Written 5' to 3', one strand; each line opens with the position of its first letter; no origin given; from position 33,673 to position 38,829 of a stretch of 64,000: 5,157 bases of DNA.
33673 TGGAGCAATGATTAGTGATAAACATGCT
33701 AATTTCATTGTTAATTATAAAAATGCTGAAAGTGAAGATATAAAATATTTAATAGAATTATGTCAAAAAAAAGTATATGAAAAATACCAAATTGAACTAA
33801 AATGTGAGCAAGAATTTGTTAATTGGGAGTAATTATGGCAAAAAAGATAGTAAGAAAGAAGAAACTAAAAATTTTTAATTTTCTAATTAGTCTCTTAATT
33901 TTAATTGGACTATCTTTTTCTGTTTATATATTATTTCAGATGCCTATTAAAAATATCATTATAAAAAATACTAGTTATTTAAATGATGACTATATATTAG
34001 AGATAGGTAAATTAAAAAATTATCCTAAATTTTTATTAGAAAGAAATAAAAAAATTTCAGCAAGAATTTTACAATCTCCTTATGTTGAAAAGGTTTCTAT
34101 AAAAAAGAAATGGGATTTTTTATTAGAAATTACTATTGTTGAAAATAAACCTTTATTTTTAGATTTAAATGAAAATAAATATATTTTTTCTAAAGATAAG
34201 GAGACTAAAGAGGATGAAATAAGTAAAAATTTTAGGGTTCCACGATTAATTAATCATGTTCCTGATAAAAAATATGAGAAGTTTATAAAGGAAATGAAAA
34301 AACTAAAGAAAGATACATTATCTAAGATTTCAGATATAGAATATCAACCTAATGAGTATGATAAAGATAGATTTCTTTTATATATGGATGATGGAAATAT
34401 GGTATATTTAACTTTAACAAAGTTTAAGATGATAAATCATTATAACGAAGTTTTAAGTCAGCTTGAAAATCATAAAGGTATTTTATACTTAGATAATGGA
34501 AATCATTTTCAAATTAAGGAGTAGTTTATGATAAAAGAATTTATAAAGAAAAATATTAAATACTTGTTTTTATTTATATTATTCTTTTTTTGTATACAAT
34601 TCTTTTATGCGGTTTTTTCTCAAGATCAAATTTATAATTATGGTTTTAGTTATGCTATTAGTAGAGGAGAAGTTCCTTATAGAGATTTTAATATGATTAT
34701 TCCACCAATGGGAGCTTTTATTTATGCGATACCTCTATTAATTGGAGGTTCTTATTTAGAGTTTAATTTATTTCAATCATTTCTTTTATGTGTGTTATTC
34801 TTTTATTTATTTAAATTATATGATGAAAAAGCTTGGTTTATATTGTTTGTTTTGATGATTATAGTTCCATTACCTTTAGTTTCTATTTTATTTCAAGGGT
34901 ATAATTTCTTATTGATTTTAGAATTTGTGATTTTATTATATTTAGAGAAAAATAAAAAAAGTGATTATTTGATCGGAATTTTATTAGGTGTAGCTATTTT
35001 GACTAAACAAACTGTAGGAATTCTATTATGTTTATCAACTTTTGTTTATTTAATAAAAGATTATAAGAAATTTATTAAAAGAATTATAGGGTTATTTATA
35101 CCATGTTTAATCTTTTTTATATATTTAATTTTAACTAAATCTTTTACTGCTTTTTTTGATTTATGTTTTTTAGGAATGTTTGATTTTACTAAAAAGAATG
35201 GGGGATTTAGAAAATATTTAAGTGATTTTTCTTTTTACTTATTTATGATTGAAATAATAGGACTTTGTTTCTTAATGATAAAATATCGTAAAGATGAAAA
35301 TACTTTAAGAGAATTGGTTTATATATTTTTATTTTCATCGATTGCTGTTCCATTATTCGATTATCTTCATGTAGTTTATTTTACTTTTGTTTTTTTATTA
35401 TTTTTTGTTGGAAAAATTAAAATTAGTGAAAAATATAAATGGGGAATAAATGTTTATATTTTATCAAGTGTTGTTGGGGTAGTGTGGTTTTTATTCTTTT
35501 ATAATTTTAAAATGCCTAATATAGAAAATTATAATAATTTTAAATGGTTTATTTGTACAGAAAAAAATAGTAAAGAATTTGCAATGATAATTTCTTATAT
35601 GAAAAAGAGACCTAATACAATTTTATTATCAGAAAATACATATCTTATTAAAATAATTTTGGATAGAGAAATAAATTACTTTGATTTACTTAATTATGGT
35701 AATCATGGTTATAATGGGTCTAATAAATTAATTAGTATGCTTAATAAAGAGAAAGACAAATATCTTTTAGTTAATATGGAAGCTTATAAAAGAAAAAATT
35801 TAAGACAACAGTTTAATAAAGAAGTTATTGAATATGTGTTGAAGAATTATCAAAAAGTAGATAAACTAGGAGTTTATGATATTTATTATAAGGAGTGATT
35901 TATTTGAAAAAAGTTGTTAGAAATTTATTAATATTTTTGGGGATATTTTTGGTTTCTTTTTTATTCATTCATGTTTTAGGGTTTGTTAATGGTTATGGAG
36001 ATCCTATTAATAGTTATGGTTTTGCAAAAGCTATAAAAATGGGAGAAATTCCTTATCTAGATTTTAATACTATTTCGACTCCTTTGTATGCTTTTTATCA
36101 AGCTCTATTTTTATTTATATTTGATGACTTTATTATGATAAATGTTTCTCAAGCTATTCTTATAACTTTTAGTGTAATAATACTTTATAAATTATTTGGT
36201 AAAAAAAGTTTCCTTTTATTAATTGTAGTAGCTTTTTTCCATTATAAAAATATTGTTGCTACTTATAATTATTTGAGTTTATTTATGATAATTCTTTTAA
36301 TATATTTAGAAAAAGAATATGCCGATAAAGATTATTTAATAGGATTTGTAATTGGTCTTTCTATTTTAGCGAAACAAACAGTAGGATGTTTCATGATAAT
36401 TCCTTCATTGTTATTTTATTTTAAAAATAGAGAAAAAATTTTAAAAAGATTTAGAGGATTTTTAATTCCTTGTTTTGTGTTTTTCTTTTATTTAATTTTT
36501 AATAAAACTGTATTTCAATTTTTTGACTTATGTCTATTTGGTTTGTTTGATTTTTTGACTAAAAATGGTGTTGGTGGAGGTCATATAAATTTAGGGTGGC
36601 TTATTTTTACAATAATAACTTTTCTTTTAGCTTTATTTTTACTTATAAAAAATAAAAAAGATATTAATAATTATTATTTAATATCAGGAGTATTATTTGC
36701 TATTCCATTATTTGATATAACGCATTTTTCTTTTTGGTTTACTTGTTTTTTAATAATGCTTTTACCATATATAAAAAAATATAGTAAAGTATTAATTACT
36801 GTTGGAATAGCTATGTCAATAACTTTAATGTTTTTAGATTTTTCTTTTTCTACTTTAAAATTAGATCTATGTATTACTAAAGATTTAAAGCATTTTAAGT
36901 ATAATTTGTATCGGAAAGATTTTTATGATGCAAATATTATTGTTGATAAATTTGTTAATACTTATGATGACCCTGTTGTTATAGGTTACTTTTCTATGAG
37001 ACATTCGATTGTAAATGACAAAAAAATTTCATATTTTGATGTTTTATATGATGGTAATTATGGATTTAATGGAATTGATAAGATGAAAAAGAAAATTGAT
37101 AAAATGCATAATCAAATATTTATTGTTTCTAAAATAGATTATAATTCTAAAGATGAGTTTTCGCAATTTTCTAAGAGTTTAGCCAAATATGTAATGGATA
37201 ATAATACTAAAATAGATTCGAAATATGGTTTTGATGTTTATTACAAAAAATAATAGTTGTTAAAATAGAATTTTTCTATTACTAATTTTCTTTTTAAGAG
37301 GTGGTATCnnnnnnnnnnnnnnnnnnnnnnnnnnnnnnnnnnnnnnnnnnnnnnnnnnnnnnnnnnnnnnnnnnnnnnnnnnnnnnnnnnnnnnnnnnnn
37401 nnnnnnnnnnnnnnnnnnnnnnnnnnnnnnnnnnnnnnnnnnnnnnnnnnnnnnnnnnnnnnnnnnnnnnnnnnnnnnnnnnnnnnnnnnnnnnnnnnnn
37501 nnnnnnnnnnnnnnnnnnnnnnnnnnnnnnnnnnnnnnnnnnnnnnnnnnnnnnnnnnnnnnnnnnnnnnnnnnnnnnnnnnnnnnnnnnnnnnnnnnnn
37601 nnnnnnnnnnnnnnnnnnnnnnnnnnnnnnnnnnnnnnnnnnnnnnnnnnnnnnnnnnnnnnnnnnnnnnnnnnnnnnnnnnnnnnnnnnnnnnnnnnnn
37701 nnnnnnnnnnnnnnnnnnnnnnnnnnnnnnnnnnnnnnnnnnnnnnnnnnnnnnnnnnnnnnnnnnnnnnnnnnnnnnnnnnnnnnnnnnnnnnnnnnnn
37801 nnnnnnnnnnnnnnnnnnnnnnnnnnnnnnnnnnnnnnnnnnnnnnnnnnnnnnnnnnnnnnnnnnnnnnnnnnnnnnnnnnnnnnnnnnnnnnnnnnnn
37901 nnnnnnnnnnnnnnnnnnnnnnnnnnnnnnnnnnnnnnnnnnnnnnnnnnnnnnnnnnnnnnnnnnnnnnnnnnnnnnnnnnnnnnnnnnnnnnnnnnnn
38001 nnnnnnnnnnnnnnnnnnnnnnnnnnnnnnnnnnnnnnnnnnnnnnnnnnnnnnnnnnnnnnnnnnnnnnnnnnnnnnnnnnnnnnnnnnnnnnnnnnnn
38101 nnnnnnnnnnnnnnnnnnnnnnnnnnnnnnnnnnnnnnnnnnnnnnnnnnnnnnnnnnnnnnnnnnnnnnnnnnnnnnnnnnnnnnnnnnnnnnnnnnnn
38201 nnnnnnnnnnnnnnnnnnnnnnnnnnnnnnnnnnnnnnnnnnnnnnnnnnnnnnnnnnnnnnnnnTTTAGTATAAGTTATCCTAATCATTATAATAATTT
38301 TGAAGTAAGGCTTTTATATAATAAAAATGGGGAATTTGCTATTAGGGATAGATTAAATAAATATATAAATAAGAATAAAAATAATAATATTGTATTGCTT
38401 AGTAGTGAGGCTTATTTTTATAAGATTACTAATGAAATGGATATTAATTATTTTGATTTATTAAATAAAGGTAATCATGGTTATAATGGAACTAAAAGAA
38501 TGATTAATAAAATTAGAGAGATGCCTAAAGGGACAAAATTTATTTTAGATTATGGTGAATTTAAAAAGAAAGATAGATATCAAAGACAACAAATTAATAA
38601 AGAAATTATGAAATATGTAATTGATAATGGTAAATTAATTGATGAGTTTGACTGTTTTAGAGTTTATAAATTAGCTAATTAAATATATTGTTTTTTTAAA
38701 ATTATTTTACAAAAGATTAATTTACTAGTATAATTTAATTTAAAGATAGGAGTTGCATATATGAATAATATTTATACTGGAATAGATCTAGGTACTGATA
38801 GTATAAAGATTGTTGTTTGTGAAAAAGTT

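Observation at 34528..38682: Three tandem paralogous polytopic membrane proteins inserted between divIB and ftsA in the division/cell-wall cluster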

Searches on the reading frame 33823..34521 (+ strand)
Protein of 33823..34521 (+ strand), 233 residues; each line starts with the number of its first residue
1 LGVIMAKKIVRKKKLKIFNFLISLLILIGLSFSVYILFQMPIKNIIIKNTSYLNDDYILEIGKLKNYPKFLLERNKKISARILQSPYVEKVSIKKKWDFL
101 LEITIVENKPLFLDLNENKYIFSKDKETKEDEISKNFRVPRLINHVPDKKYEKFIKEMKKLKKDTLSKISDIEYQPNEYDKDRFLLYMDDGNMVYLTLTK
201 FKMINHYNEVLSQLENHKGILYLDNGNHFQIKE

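Call 3: search_protein_families(library=pfam, proteins=[window:33823-34521:+], max_evalue=1)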
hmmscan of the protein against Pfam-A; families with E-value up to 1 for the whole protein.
window:33823-34521:+ (233 aa): 3 families
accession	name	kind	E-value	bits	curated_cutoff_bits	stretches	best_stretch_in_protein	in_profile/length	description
PF08478.15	POTRA_1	-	5.7e-10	39.8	23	1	40-107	1-68/69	POTRA domain, FtsQ-type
PF03799.20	FtsQ_DivIB_C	-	7.4e-05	24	21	1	115-224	12-112/114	Cell division protein FtsQ/DivIB, C-terminal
PF00181.30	Ribosomal_L2_N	-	0.044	14.3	23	1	157-196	25-63/77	Ribosomal Proteins L2, RNA binding N-terminal domain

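Call 4: search_protein_families(library=ncbifam, proteins=[window:33823-34521:+], max_evalue=1)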
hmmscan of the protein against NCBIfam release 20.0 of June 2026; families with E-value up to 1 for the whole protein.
window:33823-34521:+ (233 aa): 1 family
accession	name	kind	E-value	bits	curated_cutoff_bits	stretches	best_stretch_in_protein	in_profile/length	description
NF008043.0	PRK10775.1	equivalog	0.019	14.2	366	1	52-119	69-136/276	cell division protein FtsQ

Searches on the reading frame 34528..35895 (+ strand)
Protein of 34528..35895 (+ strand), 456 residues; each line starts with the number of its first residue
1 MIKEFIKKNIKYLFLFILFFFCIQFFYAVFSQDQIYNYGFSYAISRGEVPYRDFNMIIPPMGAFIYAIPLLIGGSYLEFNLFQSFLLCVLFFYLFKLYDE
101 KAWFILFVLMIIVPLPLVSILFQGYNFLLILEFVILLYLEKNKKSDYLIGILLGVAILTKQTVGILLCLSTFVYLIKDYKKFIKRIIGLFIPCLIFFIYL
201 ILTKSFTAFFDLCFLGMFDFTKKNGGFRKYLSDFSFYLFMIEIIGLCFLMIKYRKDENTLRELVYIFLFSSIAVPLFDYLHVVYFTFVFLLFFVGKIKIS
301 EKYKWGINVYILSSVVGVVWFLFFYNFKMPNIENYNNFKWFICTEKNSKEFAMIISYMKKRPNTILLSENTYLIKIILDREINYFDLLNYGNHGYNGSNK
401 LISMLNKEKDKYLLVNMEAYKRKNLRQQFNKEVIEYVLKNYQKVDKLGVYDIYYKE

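Call 3: search_protein_families(library=pfam, proteins=[window:34528-35895:+], max_evalue=1)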
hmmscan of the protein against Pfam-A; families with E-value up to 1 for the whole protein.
window:34528-35895:+ (456 aa): 2 families
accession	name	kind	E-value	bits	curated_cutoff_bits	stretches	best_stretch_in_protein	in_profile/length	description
PF09594.16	GT87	-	2.7e-05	24.5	25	1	59-212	4-158/237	Glycosyltransferase family 87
PF13231.12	PMT_2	-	0.011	16.4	26.1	1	59-194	3-148/160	Dolichyl-phosphate-mannose-protein mannosyltransferase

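Call 4: search_protein_families(library=ncbifam, proteins=[window:34528-35895:+], max_evalue=1)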
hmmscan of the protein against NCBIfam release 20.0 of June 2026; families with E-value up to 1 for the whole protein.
window:34528-35895:+ (456 aa): 0 families

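Call 7: search_solved_structures(query=A1, max_evalue=10, show_alignments=2)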
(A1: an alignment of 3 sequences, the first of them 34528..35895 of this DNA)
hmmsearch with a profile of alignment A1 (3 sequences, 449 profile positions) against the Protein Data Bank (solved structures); distinct sequences matched with E-value up to 10: 0.

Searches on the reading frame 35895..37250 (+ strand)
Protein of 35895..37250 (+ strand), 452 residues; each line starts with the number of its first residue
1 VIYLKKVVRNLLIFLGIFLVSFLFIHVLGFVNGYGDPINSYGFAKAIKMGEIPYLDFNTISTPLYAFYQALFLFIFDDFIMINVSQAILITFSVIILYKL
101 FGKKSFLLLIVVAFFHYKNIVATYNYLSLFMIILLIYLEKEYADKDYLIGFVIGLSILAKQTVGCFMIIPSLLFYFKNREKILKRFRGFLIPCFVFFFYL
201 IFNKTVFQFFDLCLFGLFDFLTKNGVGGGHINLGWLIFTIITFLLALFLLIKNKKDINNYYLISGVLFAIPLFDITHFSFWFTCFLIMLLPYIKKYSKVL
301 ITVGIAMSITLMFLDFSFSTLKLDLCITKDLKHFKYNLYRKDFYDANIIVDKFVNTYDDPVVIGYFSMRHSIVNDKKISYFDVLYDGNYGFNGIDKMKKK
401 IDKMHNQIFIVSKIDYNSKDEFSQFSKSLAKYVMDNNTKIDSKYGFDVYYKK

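Call 3: search_protein_families(library=pfam, proteins=[window:35895-37250:+], max_evalue=1)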
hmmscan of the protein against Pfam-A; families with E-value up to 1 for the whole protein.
window:35895-37250:+ (452 aa): 1 family
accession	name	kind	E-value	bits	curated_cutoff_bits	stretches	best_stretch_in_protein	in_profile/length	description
PF13231.12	PMT_2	-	0.0022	18.7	26.1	1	62-190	3-145/160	Dolichyl-phosphate-mannose-protein mannosyltransferase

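Call 4: search_protein_families(library=ncbifam, proteins=[window:35895-37250:+], max_evalue=1)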
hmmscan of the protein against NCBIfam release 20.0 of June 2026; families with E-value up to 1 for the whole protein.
window:35895-37250:+ (452 aa): 0 families

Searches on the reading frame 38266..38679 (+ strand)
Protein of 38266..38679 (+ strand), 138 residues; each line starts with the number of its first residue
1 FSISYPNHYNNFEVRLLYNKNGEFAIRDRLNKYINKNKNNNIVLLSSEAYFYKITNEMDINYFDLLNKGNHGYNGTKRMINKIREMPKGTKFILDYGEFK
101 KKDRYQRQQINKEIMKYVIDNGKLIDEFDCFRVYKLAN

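Call 44: predict_structure(alignment_id=A3)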
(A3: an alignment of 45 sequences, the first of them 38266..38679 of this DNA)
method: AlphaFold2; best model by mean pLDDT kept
length: 138 residues; sequences in the alignment: 45
mean_pLDDT: 91.3   pTM: 0.85
mean pLDDT of the five models: 91.3, 90.8, 89.2, 88.6, 88.0
residues with pLDDT >= 90: 100; 70-90: 34; 50-70: 4; < 50: 0
segments of 3 or more residues with pLDDT < 50: none
pLDDT, mean of each block of 10 residues (from residue 1): 79 90 93 96 94 95 86 91 94 95 81 96 96 91
secondary structure, 60 per line:
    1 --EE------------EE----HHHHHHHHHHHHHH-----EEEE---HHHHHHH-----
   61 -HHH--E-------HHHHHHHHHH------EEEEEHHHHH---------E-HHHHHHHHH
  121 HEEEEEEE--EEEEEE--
elements in order: H23-36 E42-45 H49-55 H75-84 E91-95 H96-100 H112-121 E122-128 E131-136

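Call 49: fold_search(model_id=the predicted structure, library=pdb)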
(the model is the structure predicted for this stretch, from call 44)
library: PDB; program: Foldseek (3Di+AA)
matches with E <= 10: 351; with E <= 0.001: 0
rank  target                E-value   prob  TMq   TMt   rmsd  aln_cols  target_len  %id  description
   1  6g80_A                8.6e-02  0.82  0.32  0.23   4.2        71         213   13  Structure of Mycobacterium hassiacum MeT1 from orthorhombic crystals. (released 2019-01-16)
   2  6g80_M                9.8e-02  0.60  0.29  0.21   4.7        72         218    8  Structure of Mycobacterium hassiacum MeT1 from orthorhombic crystals. (released 2019-01-16)
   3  3ntv_B                1.0e-01  0.28  0.34  0.26   9.8       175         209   10  Crystal structure of a putative caffeoyl-CoA O-methyltransferase from Staphylococcus aureus (released 2011-07-06)
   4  6g7d                  1.3e-01  0.51  0.27  0.19   5.3        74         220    8  Structure of MeT1 from Mycobacterium hassiacum in complex with SAM and glycerol. (released 2019-01-16)
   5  4oa8_B                1.5e-01  0.30  0.36  0.26   9.8       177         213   12  X-ray crystal structure of O-methyltransferase from Anaplasma phagocytophilum in apo form (released 2014-01-15)
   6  6g80_B                1.8e-01  0.51  0.29  0.20   4.6        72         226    8  Structure of Mycobacterium hassiacum MeT1 from orthorhombic crystals. (released 2019-01-16)
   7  9a5a_B                2.2e-01  0.15  0.26  0.22  14.3       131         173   13  Integrative model of YABR-IF3 by crosslinking MS and deep learning (released 2024-09-18)
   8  3vu0_C                2.6e-01  0.33  0.40  0.38   7.9       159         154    8  Crystal structure of the C-terminal globular domain of oligosaccharyltransferase (AfAglB-S2, AF_0040, O30195_ARCFU) fr (released 2013-01-23)
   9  8hzt_MODEL_1_A        2.8e-01  0.33  0.29  0.42   5.9       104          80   10  Bacillus subtilis SepF protein assembly (G137N mutant) (released 2024-02-14)
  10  4pca_C                3.2e-01  0.20  0.36  0.26  10.0       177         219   11  X-ray crystal structure of an O-methyltransferase from Anaplasma phagocytophilum bound to SAH and Manganese (released 2014-06-18)
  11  8k1f_B                3.6e-01  0.18  0.36  0.29   9.4       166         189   14  Crystal Structure of TrmR from Fusobacterium nucleatum (released 2023-08-02)
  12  2v0r_A                3.9e-01  0.09  0.17  0.12  11.4        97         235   14  crystal structure of a hairpin exchange variant (LTx) of the targeting LINE-1 retrotransposon endonuclease (released 2007-07-17)
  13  4oa5_A                4.7e-01  0.16  0.36  0.26   9.9       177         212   12  X-ray crystal structure of an O-methyltransferase from Anaplasma phagocytophilum bound to SAH solved by iodide SAD pha (released 2014-03-05)
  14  6g80_C                5.4e-01  0.44  0.32  0.23   3.7        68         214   12  Structure of Mycobacterium hassiacum MeT1 from orthorhombic crystals. (released 2019-01-16)
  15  7pbl_D                5.4e-01  0.11  0.29  0.17  12.2       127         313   15  RuvAB branch migration motor complexed to the Holliday junction - RuvB AAA+ state s1 [t2 dataset] (released 2022-09-14)
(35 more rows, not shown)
